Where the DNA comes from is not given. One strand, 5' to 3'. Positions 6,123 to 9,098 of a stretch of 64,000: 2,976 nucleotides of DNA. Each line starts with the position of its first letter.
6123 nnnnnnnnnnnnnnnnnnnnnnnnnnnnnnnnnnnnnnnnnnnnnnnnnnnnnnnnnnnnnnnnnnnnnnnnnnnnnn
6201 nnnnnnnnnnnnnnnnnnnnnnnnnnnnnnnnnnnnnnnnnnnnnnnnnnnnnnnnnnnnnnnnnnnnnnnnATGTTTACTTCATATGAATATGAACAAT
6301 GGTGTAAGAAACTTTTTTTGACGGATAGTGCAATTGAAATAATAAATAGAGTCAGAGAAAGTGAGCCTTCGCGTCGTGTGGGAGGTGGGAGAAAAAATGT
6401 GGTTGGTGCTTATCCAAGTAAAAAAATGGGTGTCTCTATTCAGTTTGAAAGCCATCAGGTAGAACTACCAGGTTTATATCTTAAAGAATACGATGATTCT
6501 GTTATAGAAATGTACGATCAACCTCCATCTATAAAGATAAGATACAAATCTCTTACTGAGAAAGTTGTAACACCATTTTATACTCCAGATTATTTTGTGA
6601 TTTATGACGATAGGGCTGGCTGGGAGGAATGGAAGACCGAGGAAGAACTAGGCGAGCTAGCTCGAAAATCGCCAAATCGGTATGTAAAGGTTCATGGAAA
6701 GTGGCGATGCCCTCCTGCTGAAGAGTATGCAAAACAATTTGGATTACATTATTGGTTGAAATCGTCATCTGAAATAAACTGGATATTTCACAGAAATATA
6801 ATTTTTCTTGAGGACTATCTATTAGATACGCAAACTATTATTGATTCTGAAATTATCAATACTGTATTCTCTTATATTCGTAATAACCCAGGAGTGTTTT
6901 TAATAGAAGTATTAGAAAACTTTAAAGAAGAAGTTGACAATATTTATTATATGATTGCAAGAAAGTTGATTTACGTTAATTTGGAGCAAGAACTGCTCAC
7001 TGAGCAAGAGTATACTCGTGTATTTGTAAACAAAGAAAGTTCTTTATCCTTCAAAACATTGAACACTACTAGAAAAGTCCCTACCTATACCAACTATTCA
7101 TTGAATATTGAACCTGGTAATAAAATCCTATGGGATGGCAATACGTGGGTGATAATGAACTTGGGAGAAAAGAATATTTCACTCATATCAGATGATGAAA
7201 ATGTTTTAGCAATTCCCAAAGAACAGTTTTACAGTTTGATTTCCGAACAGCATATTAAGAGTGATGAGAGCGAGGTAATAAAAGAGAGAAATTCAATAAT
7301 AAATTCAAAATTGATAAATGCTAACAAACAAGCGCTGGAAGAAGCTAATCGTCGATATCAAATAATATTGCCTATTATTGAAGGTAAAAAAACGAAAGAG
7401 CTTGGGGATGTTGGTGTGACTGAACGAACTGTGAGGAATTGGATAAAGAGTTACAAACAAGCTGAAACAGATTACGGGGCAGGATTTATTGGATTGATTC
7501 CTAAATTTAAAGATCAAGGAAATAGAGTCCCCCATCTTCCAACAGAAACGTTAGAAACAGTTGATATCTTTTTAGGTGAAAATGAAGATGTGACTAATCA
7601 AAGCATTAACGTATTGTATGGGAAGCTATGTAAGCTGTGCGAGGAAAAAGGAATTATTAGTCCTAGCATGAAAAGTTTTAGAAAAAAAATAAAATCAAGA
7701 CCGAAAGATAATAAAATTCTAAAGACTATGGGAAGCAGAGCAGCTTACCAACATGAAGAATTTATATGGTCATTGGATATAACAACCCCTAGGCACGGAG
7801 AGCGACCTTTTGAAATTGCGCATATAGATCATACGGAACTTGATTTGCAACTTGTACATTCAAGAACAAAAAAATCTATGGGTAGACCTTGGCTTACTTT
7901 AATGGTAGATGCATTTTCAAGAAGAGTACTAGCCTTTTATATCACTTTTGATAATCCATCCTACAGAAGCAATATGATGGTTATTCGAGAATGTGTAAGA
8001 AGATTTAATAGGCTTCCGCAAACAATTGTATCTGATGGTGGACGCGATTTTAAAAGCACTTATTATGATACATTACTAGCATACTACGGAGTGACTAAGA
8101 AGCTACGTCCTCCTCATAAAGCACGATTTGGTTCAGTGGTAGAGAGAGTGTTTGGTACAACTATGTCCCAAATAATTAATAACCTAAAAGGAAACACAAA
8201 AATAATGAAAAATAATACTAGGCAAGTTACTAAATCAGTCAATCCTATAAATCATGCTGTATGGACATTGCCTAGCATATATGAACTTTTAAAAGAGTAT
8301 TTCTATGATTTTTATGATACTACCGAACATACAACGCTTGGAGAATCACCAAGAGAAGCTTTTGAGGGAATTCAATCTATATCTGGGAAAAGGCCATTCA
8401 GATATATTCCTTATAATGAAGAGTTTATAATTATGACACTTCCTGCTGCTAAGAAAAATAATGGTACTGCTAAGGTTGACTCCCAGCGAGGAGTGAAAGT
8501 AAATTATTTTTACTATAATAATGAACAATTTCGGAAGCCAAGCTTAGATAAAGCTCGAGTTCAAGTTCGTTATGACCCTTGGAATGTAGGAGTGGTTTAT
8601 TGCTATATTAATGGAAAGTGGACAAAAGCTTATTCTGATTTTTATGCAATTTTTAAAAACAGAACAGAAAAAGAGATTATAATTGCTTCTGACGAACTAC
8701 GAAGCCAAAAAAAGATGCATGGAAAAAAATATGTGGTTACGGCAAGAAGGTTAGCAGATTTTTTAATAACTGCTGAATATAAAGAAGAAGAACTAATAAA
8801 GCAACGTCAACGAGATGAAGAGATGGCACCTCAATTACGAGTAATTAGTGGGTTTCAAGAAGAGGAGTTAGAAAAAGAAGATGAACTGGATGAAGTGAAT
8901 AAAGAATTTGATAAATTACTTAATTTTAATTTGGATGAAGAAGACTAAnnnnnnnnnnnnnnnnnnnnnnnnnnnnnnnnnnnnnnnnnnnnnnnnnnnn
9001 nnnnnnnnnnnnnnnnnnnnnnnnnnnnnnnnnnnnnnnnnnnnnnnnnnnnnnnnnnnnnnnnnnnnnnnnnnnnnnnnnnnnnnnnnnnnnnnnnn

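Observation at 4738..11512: Tn7-like core with a TnsA-TnsB fusion and two paralogous TniQ/TnsD-like selectors flanking it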

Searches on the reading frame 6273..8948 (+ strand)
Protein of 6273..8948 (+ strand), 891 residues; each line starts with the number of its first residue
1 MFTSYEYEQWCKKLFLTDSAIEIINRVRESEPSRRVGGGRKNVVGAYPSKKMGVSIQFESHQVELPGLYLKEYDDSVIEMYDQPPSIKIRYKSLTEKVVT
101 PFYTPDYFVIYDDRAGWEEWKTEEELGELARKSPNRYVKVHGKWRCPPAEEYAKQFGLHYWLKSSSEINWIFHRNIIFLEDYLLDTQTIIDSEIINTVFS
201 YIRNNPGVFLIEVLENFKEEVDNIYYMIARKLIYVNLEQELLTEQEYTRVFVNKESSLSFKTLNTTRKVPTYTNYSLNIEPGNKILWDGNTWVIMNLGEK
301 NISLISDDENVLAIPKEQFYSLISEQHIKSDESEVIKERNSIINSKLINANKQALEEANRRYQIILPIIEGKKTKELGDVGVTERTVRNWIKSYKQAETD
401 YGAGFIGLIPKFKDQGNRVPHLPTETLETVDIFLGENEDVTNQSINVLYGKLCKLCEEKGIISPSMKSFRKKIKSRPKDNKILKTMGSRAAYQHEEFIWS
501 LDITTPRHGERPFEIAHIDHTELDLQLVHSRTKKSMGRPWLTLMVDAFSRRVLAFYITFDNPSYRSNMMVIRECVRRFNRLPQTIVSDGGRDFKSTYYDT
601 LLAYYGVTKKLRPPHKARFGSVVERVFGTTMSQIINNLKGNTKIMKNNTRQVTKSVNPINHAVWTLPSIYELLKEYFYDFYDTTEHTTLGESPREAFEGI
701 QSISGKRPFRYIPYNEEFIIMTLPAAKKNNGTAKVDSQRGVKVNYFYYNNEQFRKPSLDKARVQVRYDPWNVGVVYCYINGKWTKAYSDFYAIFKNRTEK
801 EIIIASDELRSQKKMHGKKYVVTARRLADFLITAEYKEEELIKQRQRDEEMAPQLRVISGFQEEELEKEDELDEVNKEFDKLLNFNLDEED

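Call 5: search_protein_families(library=pfam, proteins=[window:6273-8948:+], max_evalue=0.01)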
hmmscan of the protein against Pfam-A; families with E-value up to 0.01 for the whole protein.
window:6273-8948:+ (891 aa): 5 families
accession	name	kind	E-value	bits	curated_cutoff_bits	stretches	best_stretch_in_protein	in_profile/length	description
PF08722.17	Tn7_TnsA-like_N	-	2.8e-10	41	26.5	1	74-162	1-82/85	TnsA-like endonuclease N terminal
PF00665.32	rve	-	1.9e-09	38.1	32.6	1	528-616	13-101/102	Integrase core domain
PF09299.17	Mu-transpos_C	-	3e-06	27.6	21.7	1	731-781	8-56/61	Mu transposase, C-terminal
PF15714.11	SpoVT_C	-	0.0013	19.3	27.5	1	301-407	19-124/128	Stage V sporulation protein T C-terminal, transcription factor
PF08721.17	Tn7_Tnp_TnsA_C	-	0.0036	18.2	23.4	1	167-237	1-83/83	TnsA endonuclease C terminal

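Call 12: find_encoding_contigs(protein=window:6273-8948:+, flank=10000, max_places=10)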
Protein window:6273-8948:+ (891 aa): 2 contigs read that carry it; 1 place shown.
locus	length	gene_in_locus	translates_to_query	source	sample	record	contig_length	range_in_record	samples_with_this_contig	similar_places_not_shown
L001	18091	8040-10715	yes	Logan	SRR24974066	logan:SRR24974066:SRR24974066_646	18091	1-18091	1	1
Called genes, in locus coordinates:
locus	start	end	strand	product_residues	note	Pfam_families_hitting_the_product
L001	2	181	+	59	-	?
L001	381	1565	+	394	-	PF00753:Lactamase_B (faint)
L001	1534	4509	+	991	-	PF13365:Trypsin_2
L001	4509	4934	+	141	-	-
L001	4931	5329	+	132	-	-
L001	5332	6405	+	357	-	PF04055:Radical_SAM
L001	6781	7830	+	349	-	PF06527:TniQ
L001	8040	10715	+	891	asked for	PF08722:Tn7_TnsA-like_N, PF00665:rve, PF09299:Mu-transpos_C (weak)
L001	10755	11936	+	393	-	PF13401:AAA_22, PF05621:TniB (weak)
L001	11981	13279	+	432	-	PF06527:TniQ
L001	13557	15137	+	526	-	PF01555:N6_N4_Mtase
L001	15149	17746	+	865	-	PF04851:ResIII, PF00270:DEAD (faint)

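Call 13: find_related_loci(query=window:6273-8948:+, collection=genome_contigs, flank=10000)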
Query window:6273-8948:+ (891 aa) in genome_contigs; peptide patterns used: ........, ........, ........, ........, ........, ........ (x = any residue, [..] = any of these).
19 stretches matched a pattern, but none encodes a relative of the query by tblastn (E <= 1e-3).

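Call 14: find_homologous_proteins(query=window:6273-8948:+, max_evalue=0.00001)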
Query window:6273-8948:+ (891 aa): 1136 proteins with E <= 0.00001 among 8000 candidates; the best 120 are listed.
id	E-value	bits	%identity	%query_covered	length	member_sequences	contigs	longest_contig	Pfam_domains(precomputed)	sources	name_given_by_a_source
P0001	0.0e+0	1272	60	100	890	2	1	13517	PF00665.33,PF09299.18,PF08722.18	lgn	-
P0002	0.0e+0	1264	61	100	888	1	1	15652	PF00665.33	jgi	-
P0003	0.0e+0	1260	61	100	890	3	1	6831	PF00665.33,PF08722.18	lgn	-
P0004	0.0e+0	1255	62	100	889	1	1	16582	PF00665.33,PF09299.18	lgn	-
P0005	0.0e+0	1246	61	100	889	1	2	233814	PF00665.33,PF09299.18,PF08722.18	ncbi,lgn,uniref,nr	ncbi:DDE-type integrase/transposase/recombinase [Desulfosporosinus sp. FKB]|uniref:DDE-type integras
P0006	0.0e+0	1235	60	100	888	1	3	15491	PF00665.33,PF09299.18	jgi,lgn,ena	-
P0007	0.0e+0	1232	60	100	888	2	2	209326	PF00665.33,PF08722.18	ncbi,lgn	-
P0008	0.0e+0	1231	59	100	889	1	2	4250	PF00665.33,PF08722.18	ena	-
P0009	0.0e+0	1226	60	100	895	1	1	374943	PF00665.33,PF09299.18,PF08722.18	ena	-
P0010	0.0e+0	1192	59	100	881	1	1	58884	PF00665.33,PF09299.18,PF08722.18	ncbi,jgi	jgi:transposase InsO family protein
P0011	0.0e+0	1157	57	97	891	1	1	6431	PF00665.33,PF09299.18,PF08722.18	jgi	jgi:transposase InsO family protein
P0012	0.0e+0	1151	56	100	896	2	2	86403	PF00665.33,PF09299.18,PF08722.18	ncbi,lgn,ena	-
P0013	0.0e+0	1124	55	99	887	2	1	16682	PF00665.33,PF09299.18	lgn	-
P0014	0.0e+0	1076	54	100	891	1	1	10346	PF00665.33,PF09299.18,PF08722.18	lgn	-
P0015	0.0e+0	1044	53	98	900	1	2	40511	PF00665.33,PF09299.18,PF08722.18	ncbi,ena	-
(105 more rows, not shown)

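Call 15: find_encoding_contigs(protein=P0005, flank=10000, max_places=2)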
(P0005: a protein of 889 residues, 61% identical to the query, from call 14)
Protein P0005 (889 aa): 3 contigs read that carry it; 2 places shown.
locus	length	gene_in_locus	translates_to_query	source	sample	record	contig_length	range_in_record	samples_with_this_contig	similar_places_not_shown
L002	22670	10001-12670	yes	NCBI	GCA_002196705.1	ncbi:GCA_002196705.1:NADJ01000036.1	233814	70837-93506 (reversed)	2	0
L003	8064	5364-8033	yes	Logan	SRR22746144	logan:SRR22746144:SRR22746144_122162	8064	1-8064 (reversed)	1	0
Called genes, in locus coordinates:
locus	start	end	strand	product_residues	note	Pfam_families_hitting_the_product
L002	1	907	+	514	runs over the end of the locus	PF01676:Metalloenzyme, PF06415:iPGM_N, PF01663:Phosphodiest (weak)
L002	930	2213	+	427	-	PF03952:Enolase_N, PF00113:Enolase_C, PF07476:MAAL_C (weak), PF13378:MR_MLE_C (weak)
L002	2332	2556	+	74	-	PF03840:SecG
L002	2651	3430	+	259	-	PF00561:Abhydrolase_1, PF12146:Hydrolase_4, PF12697:Abhydrolase_6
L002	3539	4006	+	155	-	PF01668:SmpB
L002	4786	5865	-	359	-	PF01420:Methylase_S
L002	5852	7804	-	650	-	PF01170:UPF0020 (faint), PF02384:N6_Mtase, PF20473:MmeI_Mtase (faint)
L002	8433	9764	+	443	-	PF06527:TniQ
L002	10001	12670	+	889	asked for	PF08722:Tn7_TnsA-like_N (weak), PF00665:rve, PF09299:Mu-transpos_C (weak)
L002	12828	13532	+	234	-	-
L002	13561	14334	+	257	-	PF22483:Mu-transpos_C_2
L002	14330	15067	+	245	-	PF01695:IstB_IS21, PF00308:Bac_DnaA (weak)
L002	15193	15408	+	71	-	-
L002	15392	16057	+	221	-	-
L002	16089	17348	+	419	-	PF06527:TniQ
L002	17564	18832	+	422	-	-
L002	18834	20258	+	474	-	-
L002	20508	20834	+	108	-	PF00892:EamA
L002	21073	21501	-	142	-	-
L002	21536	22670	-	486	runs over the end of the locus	PF03239:FTR1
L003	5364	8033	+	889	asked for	PF08722:Tn7_TnsA-like_N (weak), PF00665:rve, PF09299:Mu-transpos_C (weak)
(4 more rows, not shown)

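Call 16: find_encoding_contigs(protein=P0007, flank=10000, max_places=2)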
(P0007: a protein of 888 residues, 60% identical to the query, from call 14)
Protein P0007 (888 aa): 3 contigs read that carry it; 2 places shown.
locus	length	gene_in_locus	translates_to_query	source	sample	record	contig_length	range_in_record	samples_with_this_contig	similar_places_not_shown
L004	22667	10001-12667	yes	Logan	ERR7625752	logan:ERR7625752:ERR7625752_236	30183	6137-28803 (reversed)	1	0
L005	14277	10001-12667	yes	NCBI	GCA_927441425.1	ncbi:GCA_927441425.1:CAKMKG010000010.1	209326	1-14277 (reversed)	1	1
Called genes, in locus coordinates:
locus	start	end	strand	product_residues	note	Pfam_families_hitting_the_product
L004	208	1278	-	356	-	PF04055:Radical_SAM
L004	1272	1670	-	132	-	-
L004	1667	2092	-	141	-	-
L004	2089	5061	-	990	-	PF00089:Trypsin, PF13365:Trypsin_2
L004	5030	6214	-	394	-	PF00753:Lactamase_B (faint)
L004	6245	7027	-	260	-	-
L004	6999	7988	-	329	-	PF21068:ATPgraspMvdD, PF08443:RimK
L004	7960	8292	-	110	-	-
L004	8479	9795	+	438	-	PF06527:TniQ, PF13443:HTH_26, PF01381:HTH_3 (weak)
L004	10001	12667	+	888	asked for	PF08722:Tn7_TnsA-like_N (weak), PF00665:rve (weak)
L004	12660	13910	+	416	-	PF13401:AAA_22, PF05621:TniB (weak)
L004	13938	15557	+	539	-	PF06527:TniQ, PF24706:DUF7669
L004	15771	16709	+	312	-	PF09639:YjcQ (weak)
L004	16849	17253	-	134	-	-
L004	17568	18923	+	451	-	-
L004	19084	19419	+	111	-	-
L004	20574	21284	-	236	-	-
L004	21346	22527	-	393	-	-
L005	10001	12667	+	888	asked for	PF08722:Tn7_TnsA-like_N (weak), PF00665:rve (weak)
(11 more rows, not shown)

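Call 17: find_encoding_contigs(protein=P0009, flank=10000, max_places=2)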
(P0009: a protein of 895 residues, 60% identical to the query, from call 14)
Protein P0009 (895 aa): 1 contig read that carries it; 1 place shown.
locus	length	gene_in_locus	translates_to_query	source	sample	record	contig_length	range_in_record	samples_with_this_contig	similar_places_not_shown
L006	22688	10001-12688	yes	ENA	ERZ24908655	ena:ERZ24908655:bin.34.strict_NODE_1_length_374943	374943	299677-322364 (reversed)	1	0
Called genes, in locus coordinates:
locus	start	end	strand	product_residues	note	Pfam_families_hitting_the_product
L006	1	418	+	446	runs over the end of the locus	PF02463:SMC_N, PF13175:AAA_15, PF13304:AAA_21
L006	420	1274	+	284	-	PF14491:DUF4435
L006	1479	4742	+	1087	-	PF00270:DEAD, PF04851:ResIII, PF18766:SWI2_SNF2, PF00271:Helicase_C, PF08463:EcoEI_R_C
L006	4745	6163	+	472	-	PF12161:HsdM_N, PF02384:N6_Mtase, PF01170:UPF0020 (weak), PF07669:Eco57I (weak)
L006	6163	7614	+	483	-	PF01420:Methylase_S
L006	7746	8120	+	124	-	-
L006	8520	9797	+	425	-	PF06527:TniQ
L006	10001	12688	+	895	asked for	PF08722:Tn7_TnsA-like_N (weak), PF00665:rve, PF09299:Mu-transpos_C (weak)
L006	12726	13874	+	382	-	PF13401:AAA_22 (weak), PF05621:TniB (weak)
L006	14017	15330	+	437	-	PF06527:TniQ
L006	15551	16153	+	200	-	-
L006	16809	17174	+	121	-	PF00069:Pkinase (weak)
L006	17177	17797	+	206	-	PF00069:Pkinase, PF07714:PK_Tyr_Ser-Thr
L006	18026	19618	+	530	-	PF01590:GAF (weak), PF13426:PAS_9 (weak), PF00512:HisKA, PF02518:HATPase_c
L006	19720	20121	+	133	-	-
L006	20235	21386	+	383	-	PF23981:DUF7305 (faint)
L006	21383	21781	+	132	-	-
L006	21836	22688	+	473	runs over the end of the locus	PF25833:Fn3_SaeA_3rd (faint), PF00041:fn3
